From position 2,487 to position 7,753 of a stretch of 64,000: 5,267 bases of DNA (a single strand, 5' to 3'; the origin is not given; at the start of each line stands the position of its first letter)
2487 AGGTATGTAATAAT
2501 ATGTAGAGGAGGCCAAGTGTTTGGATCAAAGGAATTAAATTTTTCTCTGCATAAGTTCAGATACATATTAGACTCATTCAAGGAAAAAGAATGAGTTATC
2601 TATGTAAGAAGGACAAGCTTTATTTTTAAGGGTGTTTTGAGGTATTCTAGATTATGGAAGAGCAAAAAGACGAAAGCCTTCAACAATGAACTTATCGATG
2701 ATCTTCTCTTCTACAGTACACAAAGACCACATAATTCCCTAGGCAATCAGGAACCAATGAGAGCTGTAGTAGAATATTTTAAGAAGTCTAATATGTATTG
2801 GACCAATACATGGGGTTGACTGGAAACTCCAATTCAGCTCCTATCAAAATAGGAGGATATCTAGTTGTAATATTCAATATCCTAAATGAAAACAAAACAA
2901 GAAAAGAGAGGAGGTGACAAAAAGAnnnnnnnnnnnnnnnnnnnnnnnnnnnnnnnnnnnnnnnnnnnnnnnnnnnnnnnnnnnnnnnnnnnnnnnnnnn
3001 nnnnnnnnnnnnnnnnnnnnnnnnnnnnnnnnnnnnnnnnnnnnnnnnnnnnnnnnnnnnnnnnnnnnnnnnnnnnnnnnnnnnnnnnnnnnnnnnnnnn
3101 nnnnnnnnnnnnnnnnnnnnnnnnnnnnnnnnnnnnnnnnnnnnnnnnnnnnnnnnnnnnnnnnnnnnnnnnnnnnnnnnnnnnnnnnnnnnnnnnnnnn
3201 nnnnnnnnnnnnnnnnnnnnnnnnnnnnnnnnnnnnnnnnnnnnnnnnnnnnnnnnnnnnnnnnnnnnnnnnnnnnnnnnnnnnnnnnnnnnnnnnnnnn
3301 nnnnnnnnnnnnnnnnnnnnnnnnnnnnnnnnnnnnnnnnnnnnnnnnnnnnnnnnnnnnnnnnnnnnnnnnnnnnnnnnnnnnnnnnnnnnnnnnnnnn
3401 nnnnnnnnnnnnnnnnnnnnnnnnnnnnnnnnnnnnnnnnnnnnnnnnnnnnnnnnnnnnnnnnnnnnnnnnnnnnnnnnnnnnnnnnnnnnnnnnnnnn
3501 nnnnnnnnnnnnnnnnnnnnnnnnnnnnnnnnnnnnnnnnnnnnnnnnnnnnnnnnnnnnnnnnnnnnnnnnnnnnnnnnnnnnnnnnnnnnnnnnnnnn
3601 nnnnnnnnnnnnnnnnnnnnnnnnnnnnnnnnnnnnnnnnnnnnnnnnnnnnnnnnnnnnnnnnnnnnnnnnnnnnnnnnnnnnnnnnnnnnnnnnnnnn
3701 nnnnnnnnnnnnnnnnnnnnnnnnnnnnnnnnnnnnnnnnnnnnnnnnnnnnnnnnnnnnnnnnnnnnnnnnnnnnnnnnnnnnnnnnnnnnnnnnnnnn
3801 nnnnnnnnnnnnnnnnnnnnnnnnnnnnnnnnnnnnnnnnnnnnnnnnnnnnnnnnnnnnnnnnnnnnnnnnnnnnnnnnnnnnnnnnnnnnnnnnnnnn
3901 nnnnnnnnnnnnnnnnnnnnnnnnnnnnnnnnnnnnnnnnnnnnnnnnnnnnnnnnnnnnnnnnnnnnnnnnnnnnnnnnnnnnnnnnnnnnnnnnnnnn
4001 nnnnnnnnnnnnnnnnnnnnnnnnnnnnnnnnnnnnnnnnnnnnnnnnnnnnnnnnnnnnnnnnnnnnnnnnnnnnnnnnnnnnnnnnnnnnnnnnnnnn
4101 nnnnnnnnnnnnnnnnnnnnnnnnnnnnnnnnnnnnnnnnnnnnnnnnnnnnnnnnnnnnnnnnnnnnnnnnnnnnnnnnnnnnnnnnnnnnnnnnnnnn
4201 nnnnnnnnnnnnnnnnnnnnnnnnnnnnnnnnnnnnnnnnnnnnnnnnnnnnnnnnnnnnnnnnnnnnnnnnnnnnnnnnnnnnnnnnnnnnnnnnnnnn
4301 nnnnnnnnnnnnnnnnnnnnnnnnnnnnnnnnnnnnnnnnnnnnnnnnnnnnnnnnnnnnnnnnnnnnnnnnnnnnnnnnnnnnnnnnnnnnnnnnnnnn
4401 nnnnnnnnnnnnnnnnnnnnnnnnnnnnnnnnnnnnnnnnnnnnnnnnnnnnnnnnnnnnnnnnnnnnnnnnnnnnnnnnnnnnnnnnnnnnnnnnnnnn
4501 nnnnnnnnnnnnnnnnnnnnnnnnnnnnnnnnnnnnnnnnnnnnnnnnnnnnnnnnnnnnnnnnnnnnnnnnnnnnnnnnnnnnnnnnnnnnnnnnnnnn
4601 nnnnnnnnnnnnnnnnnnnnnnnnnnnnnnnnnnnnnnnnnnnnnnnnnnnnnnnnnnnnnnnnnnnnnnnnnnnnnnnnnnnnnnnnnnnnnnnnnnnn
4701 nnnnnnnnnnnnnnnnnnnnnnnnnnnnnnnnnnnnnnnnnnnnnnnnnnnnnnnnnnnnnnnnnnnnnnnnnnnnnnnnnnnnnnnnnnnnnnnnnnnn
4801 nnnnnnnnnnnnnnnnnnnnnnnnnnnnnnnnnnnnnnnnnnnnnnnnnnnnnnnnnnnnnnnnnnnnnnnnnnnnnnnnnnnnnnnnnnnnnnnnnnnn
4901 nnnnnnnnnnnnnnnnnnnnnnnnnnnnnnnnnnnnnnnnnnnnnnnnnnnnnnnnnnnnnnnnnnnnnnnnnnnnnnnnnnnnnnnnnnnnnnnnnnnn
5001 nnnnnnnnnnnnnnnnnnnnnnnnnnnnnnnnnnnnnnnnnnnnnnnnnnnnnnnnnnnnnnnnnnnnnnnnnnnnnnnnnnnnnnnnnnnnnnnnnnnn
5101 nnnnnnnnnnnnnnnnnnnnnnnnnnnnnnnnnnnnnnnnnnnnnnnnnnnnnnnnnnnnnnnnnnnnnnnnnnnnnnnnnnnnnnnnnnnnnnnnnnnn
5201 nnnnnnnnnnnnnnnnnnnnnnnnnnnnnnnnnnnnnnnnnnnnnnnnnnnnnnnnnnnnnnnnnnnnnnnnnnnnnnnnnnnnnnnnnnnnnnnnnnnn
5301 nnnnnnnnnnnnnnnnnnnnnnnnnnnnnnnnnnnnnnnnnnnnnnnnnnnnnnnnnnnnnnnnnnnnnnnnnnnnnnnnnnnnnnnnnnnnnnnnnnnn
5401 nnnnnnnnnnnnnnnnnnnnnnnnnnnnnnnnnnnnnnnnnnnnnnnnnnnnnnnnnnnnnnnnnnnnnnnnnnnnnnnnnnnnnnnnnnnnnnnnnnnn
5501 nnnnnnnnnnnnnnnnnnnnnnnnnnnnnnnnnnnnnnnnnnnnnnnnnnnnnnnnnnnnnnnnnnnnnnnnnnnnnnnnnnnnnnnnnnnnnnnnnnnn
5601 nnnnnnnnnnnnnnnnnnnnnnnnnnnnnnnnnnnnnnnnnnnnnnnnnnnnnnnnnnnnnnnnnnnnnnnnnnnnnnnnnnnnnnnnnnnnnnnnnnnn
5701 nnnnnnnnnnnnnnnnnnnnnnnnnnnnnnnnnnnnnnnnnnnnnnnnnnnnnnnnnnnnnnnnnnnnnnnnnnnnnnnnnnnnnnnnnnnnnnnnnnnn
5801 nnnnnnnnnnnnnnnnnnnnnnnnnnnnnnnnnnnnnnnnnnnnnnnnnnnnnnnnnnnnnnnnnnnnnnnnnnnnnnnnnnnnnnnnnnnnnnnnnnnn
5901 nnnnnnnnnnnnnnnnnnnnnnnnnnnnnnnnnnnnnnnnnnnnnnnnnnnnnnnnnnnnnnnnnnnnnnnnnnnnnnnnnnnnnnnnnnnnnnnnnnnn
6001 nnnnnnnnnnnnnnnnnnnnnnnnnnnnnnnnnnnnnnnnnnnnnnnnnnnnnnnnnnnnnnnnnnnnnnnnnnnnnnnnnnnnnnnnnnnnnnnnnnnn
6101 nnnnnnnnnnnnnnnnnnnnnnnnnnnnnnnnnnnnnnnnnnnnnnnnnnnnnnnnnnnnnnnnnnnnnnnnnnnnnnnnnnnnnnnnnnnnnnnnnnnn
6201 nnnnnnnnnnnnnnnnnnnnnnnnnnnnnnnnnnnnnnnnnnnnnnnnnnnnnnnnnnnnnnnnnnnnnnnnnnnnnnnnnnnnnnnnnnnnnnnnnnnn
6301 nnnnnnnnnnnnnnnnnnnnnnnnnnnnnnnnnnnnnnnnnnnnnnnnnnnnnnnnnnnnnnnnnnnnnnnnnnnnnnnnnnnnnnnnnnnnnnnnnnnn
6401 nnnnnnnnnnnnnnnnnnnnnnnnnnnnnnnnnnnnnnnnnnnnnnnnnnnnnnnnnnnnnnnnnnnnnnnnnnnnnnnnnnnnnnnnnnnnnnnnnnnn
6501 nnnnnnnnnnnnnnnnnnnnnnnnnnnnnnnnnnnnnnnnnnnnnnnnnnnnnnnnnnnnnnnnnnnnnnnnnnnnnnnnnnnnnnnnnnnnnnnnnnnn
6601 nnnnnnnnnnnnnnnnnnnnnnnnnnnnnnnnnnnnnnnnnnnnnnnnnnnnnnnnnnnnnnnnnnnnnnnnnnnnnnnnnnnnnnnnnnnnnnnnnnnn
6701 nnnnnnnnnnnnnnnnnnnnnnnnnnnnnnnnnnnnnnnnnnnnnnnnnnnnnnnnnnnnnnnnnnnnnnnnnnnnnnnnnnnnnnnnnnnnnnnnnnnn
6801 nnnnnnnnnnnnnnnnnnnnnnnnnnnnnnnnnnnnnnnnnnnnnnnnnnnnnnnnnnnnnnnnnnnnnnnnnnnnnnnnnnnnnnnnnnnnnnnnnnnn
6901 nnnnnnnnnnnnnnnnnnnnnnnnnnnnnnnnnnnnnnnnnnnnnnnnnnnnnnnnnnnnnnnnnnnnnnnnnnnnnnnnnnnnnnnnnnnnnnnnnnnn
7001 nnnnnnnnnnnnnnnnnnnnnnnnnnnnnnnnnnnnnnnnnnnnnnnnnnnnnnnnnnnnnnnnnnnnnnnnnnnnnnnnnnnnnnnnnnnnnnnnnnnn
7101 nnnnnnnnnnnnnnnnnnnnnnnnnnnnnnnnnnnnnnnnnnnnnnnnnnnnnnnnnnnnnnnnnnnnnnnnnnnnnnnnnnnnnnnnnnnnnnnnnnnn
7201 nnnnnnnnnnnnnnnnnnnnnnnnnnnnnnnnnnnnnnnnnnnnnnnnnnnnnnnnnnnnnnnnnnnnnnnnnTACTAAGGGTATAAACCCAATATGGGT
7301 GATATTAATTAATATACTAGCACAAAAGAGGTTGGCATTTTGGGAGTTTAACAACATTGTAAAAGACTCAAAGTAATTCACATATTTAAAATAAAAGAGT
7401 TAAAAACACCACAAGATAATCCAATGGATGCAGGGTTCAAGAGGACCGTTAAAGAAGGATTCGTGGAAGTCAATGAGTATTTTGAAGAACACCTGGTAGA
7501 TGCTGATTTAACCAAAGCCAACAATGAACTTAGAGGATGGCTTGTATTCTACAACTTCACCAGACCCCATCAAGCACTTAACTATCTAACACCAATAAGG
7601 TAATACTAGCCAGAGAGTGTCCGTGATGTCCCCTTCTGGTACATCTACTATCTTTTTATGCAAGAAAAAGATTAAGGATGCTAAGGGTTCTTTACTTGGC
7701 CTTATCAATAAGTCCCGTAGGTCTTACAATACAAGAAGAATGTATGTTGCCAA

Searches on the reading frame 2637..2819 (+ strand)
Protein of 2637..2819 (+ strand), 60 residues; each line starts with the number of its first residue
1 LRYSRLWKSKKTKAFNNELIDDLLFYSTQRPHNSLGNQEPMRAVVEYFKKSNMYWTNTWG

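Call 5: search_protein_families(library=pfam, proteins=[window:2637-2819:+], max_evalue=0.01)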
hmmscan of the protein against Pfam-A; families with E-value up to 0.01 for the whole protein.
window:2637-2819:+ (60 aa): 1 family
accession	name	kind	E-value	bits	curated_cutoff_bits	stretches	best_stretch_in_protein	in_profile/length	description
PF13683.12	rve_3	-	0.0095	16.1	26.5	0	26-40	53-67/67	Integrase core domain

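Call 6: search_protein_families(library=ncbifam, proteins=[window:2637-2819:+], max_evalue=0.01)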
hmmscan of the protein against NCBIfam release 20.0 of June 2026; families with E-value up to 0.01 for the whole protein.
window:2637-2819:+ (60 aa): 0 families

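Call 92: search_protein_families(library=pfam, proteins=[window:2637-2819:+], max_evalue=0.1)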
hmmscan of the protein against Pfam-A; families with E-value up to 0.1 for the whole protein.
window:2637-2819:+ (60 aa): 1 family
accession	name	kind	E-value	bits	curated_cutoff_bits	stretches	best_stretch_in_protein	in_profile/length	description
PF13683.12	rve_3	-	0.0095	16.1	26.5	1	26-40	53-67/67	Integrase core domain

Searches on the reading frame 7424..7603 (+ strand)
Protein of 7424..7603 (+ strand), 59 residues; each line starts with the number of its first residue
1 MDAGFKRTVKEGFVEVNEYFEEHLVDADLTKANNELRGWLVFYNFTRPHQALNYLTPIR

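Call 92: search_protein_families(library=pfam, proteins=[window:7424-7603:+], max_evalue=0.1)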
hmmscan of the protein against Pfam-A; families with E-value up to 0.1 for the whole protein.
window:7424-7603:+ (59 aa): 1 family
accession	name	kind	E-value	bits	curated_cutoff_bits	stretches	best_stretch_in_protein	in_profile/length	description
PF13683.12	rve_3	-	1.2e-07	31.8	26.5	1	18-57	29-67/67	Integrase core domain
